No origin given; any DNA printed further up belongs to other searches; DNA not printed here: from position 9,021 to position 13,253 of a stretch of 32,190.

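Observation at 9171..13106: Single-polypeptide Upf1-like helicase + coiled-coil + PLD nuclease + double zinc ribbon: candidate Mokosh/Nhi-like defense or nucleic-acid-surveillance module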

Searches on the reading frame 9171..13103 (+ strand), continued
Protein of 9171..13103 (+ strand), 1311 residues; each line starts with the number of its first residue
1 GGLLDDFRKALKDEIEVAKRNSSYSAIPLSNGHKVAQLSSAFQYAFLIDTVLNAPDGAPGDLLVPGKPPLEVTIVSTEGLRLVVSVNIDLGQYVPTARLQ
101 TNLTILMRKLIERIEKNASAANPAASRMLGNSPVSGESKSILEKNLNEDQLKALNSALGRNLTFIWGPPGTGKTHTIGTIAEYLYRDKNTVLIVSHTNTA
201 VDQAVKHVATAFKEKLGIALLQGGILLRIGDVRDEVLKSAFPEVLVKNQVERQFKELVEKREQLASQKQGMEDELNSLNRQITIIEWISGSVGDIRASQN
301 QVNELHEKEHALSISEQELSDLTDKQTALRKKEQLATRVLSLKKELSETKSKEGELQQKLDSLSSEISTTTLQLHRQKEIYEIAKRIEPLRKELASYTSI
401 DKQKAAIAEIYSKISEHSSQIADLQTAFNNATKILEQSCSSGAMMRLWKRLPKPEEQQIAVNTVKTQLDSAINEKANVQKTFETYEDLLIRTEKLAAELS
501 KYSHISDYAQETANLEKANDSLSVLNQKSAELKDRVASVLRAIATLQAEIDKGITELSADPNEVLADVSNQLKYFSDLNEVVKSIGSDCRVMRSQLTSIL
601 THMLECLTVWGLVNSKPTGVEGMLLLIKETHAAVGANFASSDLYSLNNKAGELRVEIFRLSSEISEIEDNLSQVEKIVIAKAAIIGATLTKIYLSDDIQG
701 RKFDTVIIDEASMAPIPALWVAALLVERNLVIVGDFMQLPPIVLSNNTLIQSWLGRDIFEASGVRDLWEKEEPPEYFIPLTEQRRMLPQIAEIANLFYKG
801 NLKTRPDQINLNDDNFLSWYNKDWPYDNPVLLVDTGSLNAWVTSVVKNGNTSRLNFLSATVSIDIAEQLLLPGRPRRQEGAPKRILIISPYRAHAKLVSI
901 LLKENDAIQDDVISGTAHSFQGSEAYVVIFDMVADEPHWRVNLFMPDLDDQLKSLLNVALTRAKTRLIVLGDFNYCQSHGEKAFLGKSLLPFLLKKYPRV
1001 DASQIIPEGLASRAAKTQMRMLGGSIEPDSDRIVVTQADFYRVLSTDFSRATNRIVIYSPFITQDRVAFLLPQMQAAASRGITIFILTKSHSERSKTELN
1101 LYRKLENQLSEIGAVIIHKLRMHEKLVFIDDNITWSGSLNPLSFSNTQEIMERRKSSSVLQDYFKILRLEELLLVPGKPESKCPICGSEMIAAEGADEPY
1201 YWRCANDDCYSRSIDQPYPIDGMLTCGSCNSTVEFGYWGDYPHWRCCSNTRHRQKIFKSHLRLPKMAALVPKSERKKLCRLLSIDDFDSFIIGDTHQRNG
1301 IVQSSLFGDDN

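Call 29: find_encoding_contigs(protein=P0043, flank=10000, max_places=1)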
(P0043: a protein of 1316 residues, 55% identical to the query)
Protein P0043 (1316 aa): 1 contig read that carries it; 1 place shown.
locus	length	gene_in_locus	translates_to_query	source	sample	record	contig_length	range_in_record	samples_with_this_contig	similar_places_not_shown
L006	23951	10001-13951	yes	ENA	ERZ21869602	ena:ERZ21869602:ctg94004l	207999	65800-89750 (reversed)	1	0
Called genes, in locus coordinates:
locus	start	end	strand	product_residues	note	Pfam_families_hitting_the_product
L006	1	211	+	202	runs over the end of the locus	-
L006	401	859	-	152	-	-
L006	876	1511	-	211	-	-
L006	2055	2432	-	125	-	PF10861:DUF2784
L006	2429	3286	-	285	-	PF00892:EamA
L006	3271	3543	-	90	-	-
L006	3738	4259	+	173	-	-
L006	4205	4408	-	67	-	-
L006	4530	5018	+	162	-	PF05638:T6SS_HCP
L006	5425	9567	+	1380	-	PF01869:BcrAD_BadFG, PF09989:DUF2229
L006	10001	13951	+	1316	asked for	PF04851:ResIII, PF13086:AAA_11, PF13245:AAA_19, PF13604:AAA_30 (weak), PF13086:AAA_11, PF13087:AAA_12, PF13091:PLDc_2, PF13408:Zn_ribbon_recom (faint)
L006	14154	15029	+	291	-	-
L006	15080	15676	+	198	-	-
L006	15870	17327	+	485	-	PF12161:HsdM_N, PF02384:N6_Mtase, PF07669:Eco57I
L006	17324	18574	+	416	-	PF01420:Methylase_S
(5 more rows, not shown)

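Call 30: find_encoding_contigs(protein=P0007, flank=10000, max_places=1)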
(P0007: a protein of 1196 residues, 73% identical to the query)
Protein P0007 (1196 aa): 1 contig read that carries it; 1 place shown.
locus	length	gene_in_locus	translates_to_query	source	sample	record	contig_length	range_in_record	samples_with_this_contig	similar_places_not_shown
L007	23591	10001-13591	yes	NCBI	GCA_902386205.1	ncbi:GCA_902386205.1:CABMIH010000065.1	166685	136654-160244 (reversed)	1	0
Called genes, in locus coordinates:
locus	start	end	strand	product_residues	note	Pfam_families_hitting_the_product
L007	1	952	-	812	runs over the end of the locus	PF07752:S-layer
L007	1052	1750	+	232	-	PF03692:CxxCxxCC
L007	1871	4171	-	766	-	PF04851:ResIII, PF00270:DEAD, PF21210:RNA_helicase_helical, PF00271:Helicase_C, PF02732:ERCC4, PF12826:HHH_2, PF14520:HHH_5, PF00633:HHH (weak)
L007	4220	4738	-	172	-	PF14196:ATC_hydrolase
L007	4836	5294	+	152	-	-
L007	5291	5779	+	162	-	PF04143:Sulf_transp (weak)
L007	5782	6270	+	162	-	PF11823:Se_S_carrier, PF26554:DUF8182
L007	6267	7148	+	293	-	PF01256:Carb_kinase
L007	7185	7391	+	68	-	PF04014:MazE_antitoxin (weak)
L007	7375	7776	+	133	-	PF01850:PIN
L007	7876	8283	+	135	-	PF08780:NTase_sub_bind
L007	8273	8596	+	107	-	PF01909:NTP_transf_2, PF18765:Polbeta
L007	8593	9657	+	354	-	PF17761:DUF1016_N, PF06250:YhcG_C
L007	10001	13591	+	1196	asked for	PF00580:UvrD-helicase (faint), PF04851:ResIII (weak), PF13086:AAA_11, PF13245:AAA_19, PF13604:AAA_30, PF13086:AAA_11, PF13087:AAA_12, PF13091:PLDc_2, +3 more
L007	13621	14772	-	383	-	-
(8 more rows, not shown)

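Call 31: find_encoding_contigs(protein=P0024, flank=10000, max_places=2)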
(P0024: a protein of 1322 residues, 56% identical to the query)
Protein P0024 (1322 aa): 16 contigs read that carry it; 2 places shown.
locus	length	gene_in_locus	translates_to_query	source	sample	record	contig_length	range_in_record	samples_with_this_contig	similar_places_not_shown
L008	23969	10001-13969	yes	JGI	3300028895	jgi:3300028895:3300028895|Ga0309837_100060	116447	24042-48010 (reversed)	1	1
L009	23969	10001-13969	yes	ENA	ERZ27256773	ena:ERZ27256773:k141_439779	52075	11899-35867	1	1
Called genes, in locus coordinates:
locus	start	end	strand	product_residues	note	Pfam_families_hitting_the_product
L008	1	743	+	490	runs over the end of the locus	PF00361:Proton_antipo_M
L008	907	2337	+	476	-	PF00361:Proton_antipo_M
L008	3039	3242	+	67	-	-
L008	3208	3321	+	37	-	-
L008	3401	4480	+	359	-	PF28495:TMEM260_2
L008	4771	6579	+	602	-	PF13623:SurA_N_2, PF13624:SurA_N_3, PF13145:Rotamase_2, PF13616:Rotamase_3, PF00639:Rotamase, PF13616:Rotamase_3 (weak), PF00639:Rotamase (weak), PF13145:Rotamase_2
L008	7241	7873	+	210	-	-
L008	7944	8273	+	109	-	-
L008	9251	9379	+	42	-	-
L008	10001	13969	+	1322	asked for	PF04851:ResIII (weak), PF13086:AAA_11, PF13604:AAA_30 (weak), PF13245:AAA_19 (weak), PF13086:AAA_11, PF13087:AAA_12, PF13091:PLDc_2, PF13408:Zn_ribbon_recom (faint)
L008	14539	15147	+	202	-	-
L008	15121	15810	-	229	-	PF02683:DsbD_TM, PF13386:DsbD_2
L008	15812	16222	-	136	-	PF00085:Thioredoxin, PF13098:Thioredoxin_2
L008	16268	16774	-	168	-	-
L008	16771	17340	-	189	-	-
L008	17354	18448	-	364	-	PF01758:SBF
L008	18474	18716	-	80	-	PF13192:Thioredoxin_3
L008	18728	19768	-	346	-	PF03773:ArsP_1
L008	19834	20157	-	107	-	PF01022:HTH_5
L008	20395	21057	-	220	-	PF00005:ABC_tran, PF13304:AAA_21 (weak)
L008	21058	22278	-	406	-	PF12704:MacB_PCD, PF02687:FtsX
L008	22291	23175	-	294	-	-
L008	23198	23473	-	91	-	-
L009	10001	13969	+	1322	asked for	PF04851:ResIII (weak), PF13086:AAA_11, PF13604:AAA_30 (weak), PF13245:AAA_19 (weak), PF13086:AAA_11, PF13087:AAA_12, PF13091:PLDc_2, PF13408:Zn_ribbon_recom (faint)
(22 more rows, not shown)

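Call 39: search_dna_similar(query=window:9171-13103:+, collection=plasmids, mode=protein, max_rows=15)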
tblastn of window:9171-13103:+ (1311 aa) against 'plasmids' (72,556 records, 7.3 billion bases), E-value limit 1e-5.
Records with a match: 156; places in all: 163; records where one place covers at least 80% of the query: 0.
Best place of each record, by identity: <60% 156.
By first word of the organism name: Pseudomonas 27; Agrobacterium 23; Ralstonia 12; Vibrio 10; Clostridium 7; Sphingobium 6; Acinetobacter 5; Mycobacterium 5; Streptomyces 4; Nostoc 3; and 43 more.
By predicted mobility (MOB-suite, as given by PLSDB): non-mobilizable 90; conjugative 41; mobilizable 25.
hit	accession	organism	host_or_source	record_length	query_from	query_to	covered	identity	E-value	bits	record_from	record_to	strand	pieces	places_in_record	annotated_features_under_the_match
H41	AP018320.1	Nostoc sp. HK-01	-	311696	7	977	48%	30.9%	2e-26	241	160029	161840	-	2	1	recD2: ATP-dependent RecD-like DNA helicase | hypothetical protein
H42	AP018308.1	Aulosira laxa NIES-50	-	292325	7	977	46%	31.0%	7e-31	245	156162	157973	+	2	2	superfamily I DNA/RNA helicase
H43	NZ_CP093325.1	Bacillus sp. N5-665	whole organism,peat soil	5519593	25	977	39%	31.9%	1e-33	207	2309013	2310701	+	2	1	none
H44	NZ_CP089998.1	Cytobacillus spongiae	sponge,Pure culture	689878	3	1001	41%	27.7%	1e-25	193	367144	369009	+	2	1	AAA domain-containing protein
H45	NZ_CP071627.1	Rhizobium leguminosarum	lentil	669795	693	1143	34%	26.5%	1e-9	71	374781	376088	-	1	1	AAA domain-containing protein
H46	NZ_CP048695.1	Vibrio coralliilyticus OCN008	coral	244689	701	1149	34%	25.1%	2e-10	74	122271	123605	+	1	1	AAA domain-containing protein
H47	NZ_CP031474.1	Vibrio coralliilyticus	Oyster larvae,Bacterium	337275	701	1149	34%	24.9%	1e-9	71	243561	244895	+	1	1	AAA domain-containing protein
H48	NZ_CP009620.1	Vibrio coralliilyticus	Shellfish Hatchery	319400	701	1147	34%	25.0%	2e-9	71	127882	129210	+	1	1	AAA domain-containing protein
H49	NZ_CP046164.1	Vibrio sp. THAF191c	pure culture,Surface of a polyethylene ...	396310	701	1147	34%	25.0%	2e-9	71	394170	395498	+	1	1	AAA domain-containing protein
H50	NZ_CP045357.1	Vibrio sp. THAF64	pure culture,Surface of a sandy ...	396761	701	1147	34%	25.0%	2e-9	71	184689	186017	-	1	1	AAA domain-containing protein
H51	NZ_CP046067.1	Vibrio sp. THAF191d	pure culture,Surface of a polyethylene ...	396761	701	1147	34%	25.0%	2e-9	71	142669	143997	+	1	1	AAA domain-containing protein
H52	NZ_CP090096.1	Neorhizobium galegae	Galega,Cell culture,Plant nodule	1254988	693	1143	34%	24.6%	3e-9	70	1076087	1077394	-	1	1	record has no annotation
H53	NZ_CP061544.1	Acinetobacter seifertii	Homo sapiens,blood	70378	135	971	26%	31.8%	2e-9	132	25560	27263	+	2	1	AAA domain-containing protein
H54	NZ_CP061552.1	Acinetobacter seifertii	Homo sapiens,blood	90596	135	971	26%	31.8%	2e-9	132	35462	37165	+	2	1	AAA domain-containing protein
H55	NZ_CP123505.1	Arsenophonus nasoniae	Pachycrepoideus vindemmiae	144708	704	1145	34%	24.0%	2e-9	70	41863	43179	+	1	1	AAA domain-containing protein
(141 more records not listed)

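Call 43: search_protein_families(library=padloc, proteins=[P0012, P0095], max_evalue=0.00001)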
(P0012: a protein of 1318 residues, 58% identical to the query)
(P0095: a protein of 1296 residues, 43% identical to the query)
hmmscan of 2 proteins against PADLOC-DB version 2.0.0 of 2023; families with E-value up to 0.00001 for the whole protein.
P0012 (1318 aa): 12 families
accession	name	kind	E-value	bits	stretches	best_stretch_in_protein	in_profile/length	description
PDLC03920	MkoA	-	6.5e-59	198.2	1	157-988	611-1081/1112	-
PDLC03921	MkoA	-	1.1e-45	154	2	562-993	1151-1577/1607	-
PDLC03924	MkoC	-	2.2e-35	120.1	1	893-1166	858-1113/1136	-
PDLC05009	PDC-S37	-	2.7e-13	46.6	0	710-752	934-975/1550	-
PDLC05065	PDC-S68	-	2.4e-12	43.5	1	703-753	693-745/1221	-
PDLC03922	MkoB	-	1.7e-11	42.1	1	1023-1175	281-440/610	-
PDLC01734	typeIV_RecD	-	5.8e-09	32.8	0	710-753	431-476/763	RecD_0_IVD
PDLC02895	DpdJ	-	4.2e-08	28.5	1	710-980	189-451/2112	DpdJ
PDLC05035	PDC-S53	-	2e-07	27.4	0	177-226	511-558/900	-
PDLC04140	mad8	-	3.1e-07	28.2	0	176-249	27-86/314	mads_8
PDLC02614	DrmC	-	1.1e-06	26.5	1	1058-1151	30-120/153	DrmC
PDLC01148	RecD_like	-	1.7e-06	24.6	0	710-753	400-445/719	RecD/Tra ATPase fused to N-terminal HHH domain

P0095 (1296 aa): 8 families
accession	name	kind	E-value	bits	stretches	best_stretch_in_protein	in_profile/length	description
PDLC03920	MkoA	-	1.2e-58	197.3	1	149-972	615-1081/1112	-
PDLC03921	MkoA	-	3.2e-41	139.1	2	638-968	1228-1568/1607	-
PDLC03924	MkoC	-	4.1e-38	129.2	1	698-1158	670-1118/1136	-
PDLC05009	PDC-S37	-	1.9e-09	33.9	0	698-737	937-975/1550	-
PDLC02895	DpdJ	-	3.5e-09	32.1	1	698-964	192-451/2112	DpdJ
PDLC03922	MkoB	-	1.6e-08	32.3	0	1030-1082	306-358/610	-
PDLC05065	PDC-S68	-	2.9e-07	26.6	0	694-738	699-745/1221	-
PDLC04140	mad8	-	7e-07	27.1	0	166-309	29-188/314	mads_8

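Call 48: search_protein_families(library=pfam, proteins=[L001:595-1020:+], max_evalue=10)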
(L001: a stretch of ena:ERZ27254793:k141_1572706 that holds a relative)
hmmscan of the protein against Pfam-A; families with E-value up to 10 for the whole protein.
L001:595-1020:+ (142 aa): 0 families

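Call 50: find_encoding_contigs(protein=P0003, flank=10000, max_places=2)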
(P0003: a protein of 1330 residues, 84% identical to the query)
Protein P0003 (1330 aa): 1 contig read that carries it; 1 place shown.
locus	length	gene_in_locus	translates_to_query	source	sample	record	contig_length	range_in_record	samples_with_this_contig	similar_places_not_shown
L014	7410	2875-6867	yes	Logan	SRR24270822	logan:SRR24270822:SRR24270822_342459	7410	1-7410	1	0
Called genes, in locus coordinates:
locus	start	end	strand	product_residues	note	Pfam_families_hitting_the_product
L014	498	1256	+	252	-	-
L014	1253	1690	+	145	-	-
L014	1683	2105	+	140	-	PF24738:DUF7689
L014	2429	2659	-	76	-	-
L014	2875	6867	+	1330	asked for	PF04851:ResIII (weak), PF13086:AAA_11, PF13191:AAA_16 (faint), PF13245:AAA_19, PF13604:AAA_30 (weak), PF13086:AAA_11, PF13087:AAA_12, PF13091:PLDc_2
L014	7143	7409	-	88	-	?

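Call 61: search_solved_structures(query=A2, max_evalue=0.001)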
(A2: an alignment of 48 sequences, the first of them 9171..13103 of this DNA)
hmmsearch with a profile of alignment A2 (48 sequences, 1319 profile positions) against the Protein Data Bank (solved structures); distinct sequences matched with E-value up to 0.001: 32.
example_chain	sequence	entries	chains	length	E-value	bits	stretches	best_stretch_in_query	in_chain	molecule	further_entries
2xzo_A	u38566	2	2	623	1.4e-35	125.7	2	648-983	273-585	REGULATOR OF NONSENSE TRANSCRIPTS 1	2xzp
2gjk_A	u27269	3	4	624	1.4e-35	125.7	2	648-983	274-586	Regulator of nonsense transcripts 1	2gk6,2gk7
6ej5_A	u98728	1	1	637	1.5e-35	125.6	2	648-983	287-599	Regulator of nonsense transcripts 1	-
9qwn_A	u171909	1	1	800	3.1e-35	124.5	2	647-983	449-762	Isoform 2 of Regulator of nonsense transcripts 1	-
2wjv_A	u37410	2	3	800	3.3e-35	124.4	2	648-983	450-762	REGULATOR OF NONSENSE TRANSCRIPTS 1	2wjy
8ftm_A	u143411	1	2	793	3.9e-34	120.9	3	619-829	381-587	5'-3' RNA helicase-like protein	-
8fth_A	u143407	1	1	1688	5.4e-33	117.1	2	616-982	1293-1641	5'-3' RNA helicase-like protein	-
8ftk_A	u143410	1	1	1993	5.7e-30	107.1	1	619-982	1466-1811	5'-3' RNA helicase-like protein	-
5eax_A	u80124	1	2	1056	2.2e-29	105.1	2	706-984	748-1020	DNA replication ATP-dependent helicase/nuclease DNA2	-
5eaw_A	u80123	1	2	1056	2.2e-29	105.1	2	706-984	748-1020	DNA replication ATP-dependent helicase/nuclease DNA2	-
5ean_A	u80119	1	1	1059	2.2e-29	105.1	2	706-984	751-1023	DNA replication ATP-dependent helicase/nuclease DNA2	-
8rd3_A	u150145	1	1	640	4.3e-29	104.2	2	156-266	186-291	ATP-dependent helicase NAM7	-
2xzl_A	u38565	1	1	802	1.1e-28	102.8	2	156-267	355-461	ATP-DEPENDENT HELICASE NAM7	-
9qdq_A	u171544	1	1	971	2.2e-28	101.8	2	678-982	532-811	ATP-dependent helicase NAM7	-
4b3g_A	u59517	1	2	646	1.8e-26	95.5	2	636-1005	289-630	DNA-BINDING PROTEIN SMUBP-2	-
7ogt_A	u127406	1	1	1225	0.00052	21.1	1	245-574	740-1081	Structural maintenance of chromosomes protein 1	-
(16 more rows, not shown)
